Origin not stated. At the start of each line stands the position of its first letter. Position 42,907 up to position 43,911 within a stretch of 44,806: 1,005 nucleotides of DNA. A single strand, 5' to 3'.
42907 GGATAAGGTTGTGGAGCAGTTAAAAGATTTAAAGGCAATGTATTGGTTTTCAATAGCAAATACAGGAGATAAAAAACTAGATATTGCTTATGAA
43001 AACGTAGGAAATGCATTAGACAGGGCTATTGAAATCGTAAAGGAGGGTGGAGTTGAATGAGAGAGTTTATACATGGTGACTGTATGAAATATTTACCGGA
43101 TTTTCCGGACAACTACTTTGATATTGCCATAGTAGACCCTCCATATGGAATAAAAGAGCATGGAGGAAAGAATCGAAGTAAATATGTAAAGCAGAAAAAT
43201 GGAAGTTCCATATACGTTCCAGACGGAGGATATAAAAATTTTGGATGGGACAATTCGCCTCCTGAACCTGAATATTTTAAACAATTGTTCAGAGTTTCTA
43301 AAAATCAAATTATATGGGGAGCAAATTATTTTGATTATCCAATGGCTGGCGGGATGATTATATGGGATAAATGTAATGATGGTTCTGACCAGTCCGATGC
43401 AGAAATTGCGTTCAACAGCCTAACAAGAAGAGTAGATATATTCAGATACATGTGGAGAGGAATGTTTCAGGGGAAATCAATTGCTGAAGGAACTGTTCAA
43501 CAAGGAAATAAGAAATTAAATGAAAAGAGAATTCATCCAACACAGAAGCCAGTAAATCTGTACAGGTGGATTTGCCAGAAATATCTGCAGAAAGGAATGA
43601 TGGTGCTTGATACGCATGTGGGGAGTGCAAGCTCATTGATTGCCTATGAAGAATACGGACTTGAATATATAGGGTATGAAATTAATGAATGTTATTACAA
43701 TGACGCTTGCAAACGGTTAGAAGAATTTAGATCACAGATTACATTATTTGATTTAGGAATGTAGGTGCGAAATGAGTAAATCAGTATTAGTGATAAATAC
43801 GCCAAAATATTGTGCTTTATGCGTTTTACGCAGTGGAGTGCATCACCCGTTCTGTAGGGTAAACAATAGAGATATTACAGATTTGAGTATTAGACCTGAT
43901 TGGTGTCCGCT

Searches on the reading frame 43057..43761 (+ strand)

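Call 83: search_protein_families(library=pfam, proteins=[window:43057-43761:+], max_evalue=0.001)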
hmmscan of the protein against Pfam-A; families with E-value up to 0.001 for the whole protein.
window:43057-43761:+ (235 aa): 1 family
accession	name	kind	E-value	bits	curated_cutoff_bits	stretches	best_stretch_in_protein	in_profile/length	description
PF01555.25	N6_N4_Mtase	-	8.3e-14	52.5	26.7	1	147-217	149-219/221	DNA methylase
